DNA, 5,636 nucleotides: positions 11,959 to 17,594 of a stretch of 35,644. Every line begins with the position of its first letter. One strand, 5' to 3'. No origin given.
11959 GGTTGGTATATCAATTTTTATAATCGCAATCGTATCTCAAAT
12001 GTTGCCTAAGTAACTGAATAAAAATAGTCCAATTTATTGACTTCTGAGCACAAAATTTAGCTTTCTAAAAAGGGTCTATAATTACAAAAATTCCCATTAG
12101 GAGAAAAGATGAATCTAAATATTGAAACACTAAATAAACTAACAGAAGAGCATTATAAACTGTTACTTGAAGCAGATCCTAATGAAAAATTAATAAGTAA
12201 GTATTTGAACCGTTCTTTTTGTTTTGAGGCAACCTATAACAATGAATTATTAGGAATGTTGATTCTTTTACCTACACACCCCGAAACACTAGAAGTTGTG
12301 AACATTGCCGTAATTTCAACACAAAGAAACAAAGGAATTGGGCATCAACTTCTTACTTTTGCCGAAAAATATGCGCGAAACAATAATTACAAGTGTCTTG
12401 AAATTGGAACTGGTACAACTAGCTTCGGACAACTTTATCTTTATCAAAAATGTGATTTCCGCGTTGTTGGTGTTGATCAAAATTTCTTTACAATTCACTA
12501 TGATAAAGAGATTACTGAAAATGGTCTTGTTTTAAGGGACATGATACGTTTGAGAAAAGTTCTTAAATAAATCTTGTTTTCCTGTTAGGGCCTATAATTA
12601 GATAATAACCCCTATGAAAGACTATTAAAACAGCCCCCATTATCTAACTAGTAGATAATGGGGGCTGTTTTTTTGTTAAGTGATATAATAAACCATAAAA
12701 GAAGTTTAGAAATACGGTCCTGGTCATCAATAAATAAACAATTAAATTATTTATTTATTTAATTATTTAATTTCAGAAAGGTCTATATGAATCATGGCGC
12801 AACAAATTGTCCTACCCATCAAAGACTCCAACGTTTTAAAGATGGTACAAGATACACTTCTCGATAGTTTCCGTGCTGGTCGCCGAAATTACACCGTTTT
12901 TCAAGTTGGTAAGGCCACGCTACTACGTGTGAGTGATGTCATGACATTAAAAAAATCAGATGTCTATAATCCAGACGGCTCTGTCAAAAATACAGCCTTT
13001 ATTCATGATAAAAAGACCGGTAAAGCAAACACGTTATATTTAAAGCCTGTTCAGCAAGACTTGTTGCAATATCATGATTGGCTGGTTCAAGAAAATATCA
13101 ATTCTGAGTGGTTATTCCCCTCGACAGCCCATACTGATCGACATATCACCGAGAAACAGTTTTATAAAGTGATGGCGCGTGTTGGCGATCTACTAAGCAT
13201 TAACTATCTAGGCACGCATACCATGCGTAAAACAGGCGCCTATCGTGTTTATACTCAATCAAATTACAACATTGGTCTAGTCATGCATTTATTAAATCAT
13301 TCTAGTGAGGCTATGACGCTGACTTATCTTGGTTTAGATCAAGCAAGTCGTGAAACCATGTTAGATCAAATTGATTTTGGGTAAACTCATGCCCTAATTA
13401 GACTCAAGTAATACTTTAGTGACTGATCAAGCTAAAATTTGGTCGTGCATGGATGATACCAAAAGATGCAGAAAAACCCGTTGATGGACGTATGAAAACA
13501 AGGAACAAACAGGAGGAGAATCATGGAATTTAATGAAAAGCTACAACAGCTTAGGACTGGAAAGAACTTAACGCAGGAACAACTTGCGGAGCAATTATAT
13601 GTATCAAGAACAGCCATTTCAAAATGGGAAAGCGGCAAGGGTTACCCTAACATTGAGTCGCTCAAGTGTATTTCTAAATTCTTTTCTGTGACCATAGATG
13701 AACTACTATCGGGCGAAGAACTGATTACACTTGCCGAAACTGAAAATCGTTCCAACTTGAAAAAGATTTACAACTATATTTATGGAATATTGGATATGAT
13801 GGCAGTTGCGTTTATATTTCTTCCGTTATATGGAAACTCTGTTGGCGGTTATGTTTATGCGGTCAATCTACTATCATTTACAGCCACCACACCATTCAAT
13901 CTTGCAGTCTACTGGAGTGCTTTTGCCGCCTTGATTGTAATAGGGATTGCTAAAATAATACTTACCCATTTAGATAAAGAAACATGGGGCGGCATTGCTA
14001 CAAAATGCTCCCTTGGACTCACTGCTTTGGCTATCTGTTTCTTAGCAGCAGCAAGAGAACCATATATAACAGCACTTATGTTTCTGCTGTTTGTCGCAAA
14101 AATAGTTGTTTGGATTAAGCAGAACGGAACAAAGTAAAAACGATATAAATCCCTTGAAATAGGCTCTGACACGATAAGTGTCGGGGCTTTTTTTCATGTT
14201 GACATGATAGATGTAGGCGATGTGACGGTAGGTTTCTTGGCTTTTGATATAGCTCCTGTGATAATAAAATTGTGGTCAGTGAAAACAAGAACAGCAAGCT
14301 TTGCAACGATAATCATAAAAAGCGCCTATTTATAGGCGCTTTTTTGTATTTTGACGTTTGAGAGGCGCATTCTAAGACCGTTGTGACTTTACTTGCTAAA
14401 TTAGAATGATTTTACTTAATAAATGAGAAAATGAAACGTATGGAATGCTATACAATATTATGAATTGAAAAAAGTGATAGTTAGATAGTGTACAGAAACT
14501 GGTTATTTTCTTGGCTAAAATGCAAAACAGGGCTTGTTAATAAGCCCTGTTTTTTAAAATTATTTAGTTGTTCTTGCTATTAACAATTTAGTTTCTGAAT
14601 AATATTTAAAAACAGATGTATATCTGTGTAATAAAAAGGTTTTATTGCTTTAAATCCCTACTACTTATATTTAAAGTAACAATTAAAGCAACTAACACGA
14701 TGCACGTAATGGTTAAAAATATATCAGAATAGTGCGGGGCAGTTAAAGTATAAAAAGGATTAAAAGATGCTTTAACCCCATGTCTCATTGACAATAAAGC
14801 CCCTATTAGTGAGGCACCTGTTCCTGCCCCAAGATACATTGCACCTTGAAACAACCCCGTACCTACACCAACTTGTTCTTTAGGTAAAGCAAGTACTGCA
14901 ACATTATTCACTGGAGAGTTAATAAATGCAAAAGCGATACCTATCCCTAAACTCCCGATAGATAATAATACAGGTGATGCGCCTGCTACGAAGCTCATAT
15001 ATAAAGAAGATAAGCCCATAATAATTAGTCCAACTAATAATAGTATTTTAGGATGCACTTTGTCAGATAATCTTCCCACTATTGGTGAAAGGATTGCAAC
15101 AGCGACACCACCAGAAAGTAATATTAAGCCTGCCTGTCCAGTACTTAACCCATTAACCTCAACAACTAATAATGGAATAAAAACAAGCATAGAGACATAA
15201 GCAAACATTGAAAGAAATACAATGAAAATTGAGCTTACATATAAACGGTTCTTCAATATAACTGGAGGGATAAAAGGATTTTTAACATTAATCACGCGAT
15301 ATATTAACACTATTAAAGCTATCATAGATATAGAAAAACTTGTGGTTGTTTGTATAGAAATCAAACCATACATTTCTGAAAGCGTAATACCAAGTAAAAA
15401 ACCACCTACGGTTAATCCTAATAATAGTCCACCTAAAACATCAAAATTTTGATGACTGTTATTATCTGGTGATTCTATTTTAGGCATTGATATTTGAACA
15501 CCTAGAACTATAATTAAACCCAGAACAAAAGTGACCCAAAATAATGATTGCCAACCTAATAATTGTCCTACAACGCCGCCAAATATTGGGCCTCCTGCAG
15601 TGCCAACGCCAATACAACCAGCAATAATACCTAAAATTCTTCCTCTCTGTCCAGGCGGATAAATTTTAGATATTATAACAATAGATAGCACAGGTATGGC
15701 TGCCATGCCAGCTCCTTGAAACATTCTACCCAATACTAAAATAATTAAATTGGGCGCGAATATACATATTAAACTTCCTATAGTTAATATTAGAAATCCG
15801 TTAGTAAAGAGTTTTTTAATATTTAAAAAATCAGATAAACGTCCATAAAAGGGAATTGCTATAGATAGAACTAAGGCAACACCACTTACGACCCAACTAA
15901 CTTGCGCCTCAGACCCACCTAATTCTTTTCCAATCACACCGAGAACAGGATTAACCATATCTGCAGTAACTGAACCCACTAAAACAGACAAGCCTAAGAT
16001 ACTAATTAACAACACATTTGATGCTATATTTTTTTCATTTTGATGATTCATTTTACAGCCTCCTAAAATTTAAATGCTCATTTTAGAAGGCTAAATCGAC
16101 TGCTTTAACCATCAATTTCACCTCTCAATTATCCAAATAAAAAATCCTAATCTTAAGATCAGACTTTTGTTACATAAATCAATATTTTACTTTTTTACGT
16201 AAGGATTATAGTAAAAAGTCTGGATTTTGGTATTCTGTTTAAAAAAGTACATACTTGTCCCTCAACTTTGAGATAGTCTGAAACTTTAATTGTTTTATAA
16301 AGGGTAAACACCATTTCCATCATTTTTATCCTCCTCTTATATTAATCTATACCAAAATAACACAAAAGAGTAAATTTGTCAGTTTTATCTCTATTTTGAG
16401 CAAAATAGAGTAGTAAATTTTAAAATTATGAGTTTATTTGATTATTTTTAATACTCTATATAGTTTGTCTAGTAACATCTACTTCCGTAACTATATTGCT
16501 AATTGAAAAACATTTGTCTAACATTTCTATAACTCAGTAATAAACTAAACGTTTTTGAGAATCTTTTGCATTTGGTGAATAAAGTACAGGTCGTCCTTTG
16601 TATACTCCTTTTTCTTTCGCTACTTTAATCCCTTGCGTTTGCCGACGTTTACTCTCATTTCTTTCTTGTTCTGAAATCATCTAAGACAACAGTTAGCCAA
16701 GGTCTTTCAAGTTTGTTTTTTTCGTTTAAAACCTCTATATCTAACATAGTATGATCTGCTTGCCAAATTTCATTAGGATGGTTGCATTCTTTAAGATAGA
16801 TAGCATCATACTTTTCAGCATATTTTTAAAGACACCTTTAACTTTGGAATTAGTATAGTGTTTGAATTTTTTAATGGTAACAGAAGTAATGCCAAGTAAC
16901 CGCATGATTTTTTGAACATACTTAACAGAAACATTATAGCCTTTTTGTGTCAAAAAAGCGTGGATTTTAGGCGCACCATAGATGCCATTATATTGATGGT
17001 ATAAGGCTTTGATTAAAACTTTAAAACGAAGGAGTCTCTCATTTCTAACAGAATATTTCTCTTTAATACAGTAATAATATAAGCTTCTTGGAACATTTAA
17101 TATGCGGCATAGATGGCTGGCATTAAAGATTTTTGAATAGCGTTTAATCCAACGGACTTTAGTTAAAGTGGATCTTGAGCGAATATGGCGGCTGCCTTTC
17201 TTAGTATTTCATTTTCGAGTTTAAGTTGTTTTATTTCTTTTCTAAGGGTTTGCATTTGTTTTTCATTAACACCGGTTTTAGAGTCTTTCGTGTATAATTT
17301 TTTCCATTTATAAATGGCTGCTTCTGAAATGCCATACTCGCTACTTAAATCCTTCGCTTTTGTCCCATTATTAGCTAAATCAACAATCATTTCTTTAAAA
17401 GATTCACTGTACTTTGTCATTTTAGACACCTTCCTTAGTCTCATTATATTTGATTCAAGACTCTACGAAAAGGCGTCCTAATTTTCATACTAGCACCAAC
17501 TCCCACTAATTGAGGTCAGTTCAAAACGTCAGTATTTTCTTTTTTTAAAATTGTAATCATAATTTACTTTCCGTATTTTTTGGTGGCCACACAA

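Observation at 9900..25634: Split Rep_3 gene with matching 8-bp duplications: a 14.9-kb poxtA-fexB circle integrated by IS1216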

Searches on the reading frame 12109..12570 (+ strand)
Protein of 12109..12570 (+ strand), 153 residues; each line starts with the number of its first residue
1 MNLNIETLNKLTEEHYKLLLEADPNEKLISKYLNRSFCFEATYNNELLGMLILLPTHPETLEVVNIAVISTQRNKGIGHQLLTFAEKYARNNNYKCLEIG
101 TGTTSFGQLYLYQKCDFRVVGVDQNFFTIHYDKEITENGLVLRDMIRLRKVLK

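Call 32: search_protein_families(library=pfam, proteins=[window:12109-12570:+], max_evalue=0.001)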
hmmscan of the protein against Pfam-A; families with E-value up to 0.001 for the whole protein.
window:12109-12570:+ (153 aa): 4 families
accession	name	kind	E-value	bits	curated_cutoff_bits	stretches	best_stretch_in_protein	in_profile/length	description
PF00583.31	Acetyltransf_1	-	1.7e-13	51.3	20.7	1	29-117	24-116/116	Acetyltransferase (GNAT) family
PF13508.13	Acetyltransf_7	-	4.7e-10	40.1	27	1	36-118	3-83/84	Acetyltransferase (GNAT) domain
PF13673.13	Acetyltransf_10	-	5.4e-07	30.1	23.6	1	32-126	25-116/128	Acetyltransferase (GNAT) domain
PF13420.13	Acetyltransf_4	-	2.8e-06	27.9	24.3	1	21-129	33-146/155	Acetyltransferase (GNAT) domain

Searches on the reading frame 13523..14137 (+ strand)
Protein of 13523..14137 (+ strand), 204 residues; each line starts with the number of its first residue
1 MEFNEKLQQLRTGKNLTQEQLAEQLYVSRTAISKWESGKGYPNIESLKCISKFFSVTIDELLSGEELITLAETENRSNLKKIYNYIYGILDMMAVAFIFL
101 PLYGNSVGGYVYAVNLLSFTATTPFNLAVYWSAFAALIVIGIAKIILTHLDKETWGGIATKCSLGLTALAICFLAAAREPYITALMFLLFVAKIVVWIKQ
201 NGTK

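Call 32: search_protein_families(library=pfam, proteins=[window:13523-14137:+], max_evalue=0.001)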
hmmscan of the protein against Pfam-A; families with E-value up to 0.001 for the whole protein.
window:13523-14137:+ (204 aa): 5 families
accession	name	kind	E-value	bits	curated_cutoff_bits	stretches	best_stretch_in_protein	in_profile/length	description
PF01381.28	HTH_3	-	1.3e-14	54.4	23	1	7-61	1-55/55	Helix-turn-helix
PF12844.13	HTH_19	-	2.4e-12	47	30.2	1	5-66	2-63/64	Helix-turn-helix domain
PF13560.12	HTH_31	-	5.8e-07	30.2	27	1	6-42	5-42/64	Helix-turn-helix domain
PF13443.12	HTH_26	-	6.2e-06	26.8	22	1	6-63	1-59/63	Cro/C1-type HTH DNA-binding domain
PF08279.18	HTH_11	-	0.00011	22.4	25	1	6-34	5-34/55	HTH domain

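Call 36: search_protein_families(library=ncbifam, proteins=[window:13523-14137:+], max_evalue=0.00001)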
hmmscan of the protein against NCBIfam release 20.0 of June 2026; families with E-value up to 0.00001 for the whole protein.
window:13523-14137:+ (204 aa): 5 families
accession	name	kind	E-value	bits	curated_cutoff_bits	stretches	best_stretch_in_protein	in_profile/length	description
NF041951.1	phage_RstR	subfamily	6.7e-18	64.9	80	1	1-81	1-80/108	RstR family transcriptional repressor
TIGR00270.2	TIGR00270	equivalog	4.1e-07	29.9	110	1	2-66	75-139/159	multiprotein bridging factor aMBF1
NF052239.1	antitox_spr1629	equivalog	7.8e-07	28.5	335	1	4-64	4-64/377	spr1629 family repressor/antitoxin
NF047948.1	male_kill_WMK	equivalog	1e-06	28.5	300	1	5-73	165-233/300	WO male-killing family protein Wmk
TIGR03070.1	couple_hipB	subfamily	4.3e-06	26.6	71.65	1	6-47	6-47/58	type II toxin-antitoxin system Y4mF family antitoxin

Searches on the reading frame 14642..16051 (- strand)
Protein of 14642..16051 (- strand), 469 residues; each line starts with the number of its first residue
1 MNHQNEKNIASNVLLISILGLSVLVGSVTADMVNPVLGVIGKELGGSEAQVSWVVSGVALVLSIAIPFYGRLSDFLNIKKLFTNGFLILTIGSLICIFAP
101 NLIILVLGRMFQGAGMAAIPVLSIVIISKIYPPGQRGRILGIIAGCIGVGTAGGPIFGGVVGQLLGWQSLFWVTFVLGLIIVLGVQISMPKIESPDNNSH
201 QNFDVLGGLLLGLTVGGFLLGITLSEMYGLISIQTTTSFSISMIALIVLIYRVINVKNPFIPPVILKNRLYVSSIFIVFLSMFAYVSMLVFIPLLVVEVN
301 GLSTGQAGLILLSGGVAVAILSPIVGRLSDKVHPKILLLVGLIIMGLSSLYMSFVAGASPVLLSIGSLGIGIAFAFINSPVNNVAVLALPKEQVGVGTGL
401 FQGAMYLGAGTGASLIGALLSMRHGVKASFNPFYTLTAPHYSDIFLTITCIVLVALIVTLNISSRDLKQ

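Call 32: search_protein_families(library=pfam, proteins=[window:14642-16051:-], max_evalue=0.001)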
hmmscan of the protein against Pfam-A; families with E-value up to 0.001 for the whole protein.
window:14642-16051:- (469 aa): 1 family
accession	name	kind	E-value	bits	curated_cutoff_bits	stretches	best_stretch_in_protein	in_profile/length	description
PF07690.21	MFS_1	-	2.1e-66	224.7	33.4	2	21-412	3-346/347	Major Facilitator Superfamily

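Call 36: search_protein_families(library=ncbifam, proteins=[window:14642-16051:-], max_evalue=0.00001)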
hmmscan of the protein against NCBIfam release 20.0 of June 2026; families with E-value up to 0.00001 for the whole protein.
window:14642-16051:- (469 aa): 61 families (the best 25 are shown)
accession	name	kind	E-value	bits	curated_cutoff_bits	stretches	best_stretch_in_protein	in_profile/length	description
NF040856.1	FexB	exception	0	1032.8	950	1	1-469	1-469/469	chloramphenicol/florfenicol efflux MFS transporter FexB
NF000218.1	FexA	exception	1.6e-170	567.8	900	1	4-465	12-474/475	chloramphenicol/florfenicol efflux MFS transporter FexA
TIGR00711.1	efflux_EmrB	subfamily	1.3e-59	202.3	230.2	1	18-424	6-412/485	DHA2 family efflux MFS transporter permease subunit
NF012175.1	tet_MFS_L_K_45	equivalog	1.7e-38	132.6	650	1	27-466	12-440/444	Tet(L)/Tet(K)/Tet(45) family tetracycline efflux MFS transporter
NF012185.0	tet_MFS_L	exception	3.9e-37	128.3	925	1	7-466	8-454/457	tetracycline efflux MFS transporter Tet(L)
NF012184.0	tet_MFS_45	exception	1e-33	117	975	1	6-465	7-453/458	tetracycline efflux MFS transporter Tet(45)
NF000060.1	MFS_efflux_LmrB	exception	2.4e-33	115.7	800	1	14-413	18-416/479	lincomycin efflux MFS transporter Lmr(B)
NF052222.1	UridTportUriT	equivalog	3.6e-29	102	600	1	14-428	11-429/463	uridine transporter UriT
NF012183.0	tet_MFS_K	exception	5.6e-29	101.4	925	1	26-469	25-457/459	tetracycline efflux MFS transporter Tet(K)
NF000391.1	EmrB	exception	1.1e-28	100.2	925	1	13-427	10-425/501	multidrug efflux MFS transporter permease subunit EmrB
NF040895.2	MFS_effux_SdrM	equivalog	1.1e-26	94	550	1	16-428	8-412/441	multidrug efflux MFS transporter SdrM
NF012176.0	tet_MFS_38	exception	3.9e-24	85.5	925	1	37-461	33-443/450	tetracycline efflux MFS transporter Tet(38)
NF000025.1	MFS_efflux_tcmA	exception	5.7e-24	84.7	999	1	22-425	37-436/538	tetracenomycin C efflux MFS transporter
TIGR00880.1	2_A_01_02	superfamily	3.1e-23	82.4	131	2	53-189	2-138/141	multidrug resistance protein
TIGR00710.1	efflux_Bcr_CflA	subfamily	4.8e-22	78.9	200.9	1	14-215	5-208/385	Bcr/CflA family efflux MFS transporter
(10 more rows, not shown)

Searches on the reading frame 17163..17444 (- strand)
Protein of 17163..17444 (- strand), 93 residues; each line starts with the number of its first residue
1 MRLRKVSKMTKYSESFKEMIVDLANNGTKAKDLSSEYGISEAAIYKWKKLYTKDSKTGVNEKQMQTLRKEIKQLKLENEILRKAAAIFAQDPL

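Call 32: search_protein_families(library=pfam, proteins=[window:17163-17444:-], max_evalue=0.001)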
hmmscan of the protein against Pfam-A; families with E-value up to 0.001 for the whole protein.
window:17163-17444:- (93 aa): 5 families
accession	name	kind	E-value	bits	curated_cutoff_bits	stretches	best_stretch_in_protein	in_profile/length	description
PF01527.26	HTH_Tnp_1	-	1.8e-13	51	24.1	1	9-78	4-74/75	Transposase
PF13518.12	HTH_28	-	1.2e-05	25.7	25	1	19-51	4-36/52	Helix-turn-helix domain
PF13384.12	HTH_23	-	0.00016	21.9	24.6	1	20-53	10-43/50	Homeodomain-like domain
PF06056.18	Terminase_5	-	0.00033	21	20.3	1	30-65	16-51/58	Putative ATPase subunit of terminase (gpP-like)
PF01710.22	HTH_Tnp_IS630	-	0.00098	19.6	21.3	0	12-73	3-63/119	Transposase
